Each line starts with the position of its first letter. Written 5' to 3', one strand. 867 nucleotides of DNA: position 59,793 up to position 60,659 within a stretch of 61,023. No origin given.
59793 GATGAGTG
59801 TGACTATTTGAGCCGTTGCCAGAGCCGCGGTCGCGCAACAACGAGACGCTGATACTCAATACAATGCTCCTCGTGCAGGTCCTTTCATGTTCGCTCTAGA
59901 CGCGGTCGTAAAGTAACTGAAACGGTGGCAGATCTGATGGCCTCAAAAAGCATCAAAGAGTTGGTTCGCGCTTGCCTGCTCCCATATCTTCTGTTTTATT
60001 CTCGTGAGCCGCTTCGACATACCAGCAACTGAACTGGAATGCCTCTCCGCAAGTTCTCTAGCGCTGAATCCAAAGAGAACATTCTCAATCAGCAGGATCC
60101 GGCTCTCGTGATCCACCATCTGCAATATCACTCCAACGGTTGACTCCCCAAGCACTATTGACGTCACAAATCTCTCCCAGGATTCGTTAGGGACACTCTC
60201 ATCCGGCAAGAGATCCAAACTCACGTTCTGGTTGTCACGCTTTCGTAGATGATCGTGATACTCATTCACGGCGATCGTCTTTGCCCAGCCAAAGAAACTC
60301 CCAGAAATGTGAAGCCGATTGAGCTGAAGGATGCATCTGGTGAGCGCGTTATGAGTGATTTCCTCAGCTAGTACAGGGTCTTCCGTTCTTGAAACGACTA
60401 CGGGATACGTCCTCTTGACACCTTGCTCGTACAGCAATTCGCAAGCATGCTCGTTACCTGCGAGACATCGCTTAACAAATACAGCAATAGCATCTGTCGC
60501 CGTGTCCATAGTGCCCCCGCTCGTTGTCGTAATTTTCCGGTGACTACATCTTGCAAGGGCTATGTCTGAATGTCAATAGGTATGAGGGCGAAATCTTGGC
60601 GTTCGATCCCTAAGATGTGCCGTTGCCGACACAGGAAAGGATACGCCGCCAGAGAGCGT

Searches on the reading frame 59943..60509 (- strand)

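Call 39: search_protein_families(library=ncbifam, proteins=[window:59943-60509:-], max_evalue=0.00001)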
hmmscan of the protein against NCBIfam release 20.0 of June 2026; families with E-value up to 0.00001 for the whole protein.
window:59943-60509:- (188 aa): 11 families
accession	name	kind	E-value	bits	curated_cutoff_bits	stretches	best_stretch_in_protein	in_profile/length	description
NF007216.0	PRK09638.1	equivalog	7.9e-17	61.6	194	1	11-161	8-156/180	RNA polymerase sigma factor SigY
TIGR02937.1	sigma70-ECF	superfamily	9.1e-10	38.4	42.9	1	21-176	1-162/165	sigma-70 family RNA polymerase sigma factor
TIGR02952.1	Sig70_famx2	equivalog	2.2e-08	34.2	206.45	1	12-113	2-109/170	ECF subfamily RNA polymerase sigma factor, BldN family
NF009166.1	PRK12513.1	equivalog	2.2e-08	34.1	206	1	12-97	13-98/193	RNA polymerase sigma factor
TIGR02983.1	SigE-fam_strep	subfamily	9.1e-08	32.1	141.55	1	26-164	11-143/162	SigE family RNA polymerase sigma factor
TIGR02989.1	Sig-70_gvs1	subfamily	8.6e-07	29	124.55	1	39-176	19-155/158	RNA polymerase sigma-70 factor, Rhodopirellula/Verrucomicrobium family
NF009189.0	PRK12537.1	equivalog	1.2e-06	28.2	261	1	12-163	14-165/182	RNA polymerase sigma factor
NF007215.0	PRK09637.1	equivalog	2.2e-06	27.8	212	1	38-176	18-151/181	RNA polymerase sigma factor SigZ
NF009167.0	PRK12514.1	equivalog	3.4e-06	27.1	265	1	4-170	3-169/180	RNA polymerase sigma factor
NF004113.0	PRK05602.1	equivalog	6e-06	26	208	1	6-178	30-200/211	RNA polymerase sigma factor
TIGR02950.1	SigM_subfam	subfamily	8.2e-06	25.7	147.95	1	26-175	5-154/159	RNA polymerase sigma factor, SigM family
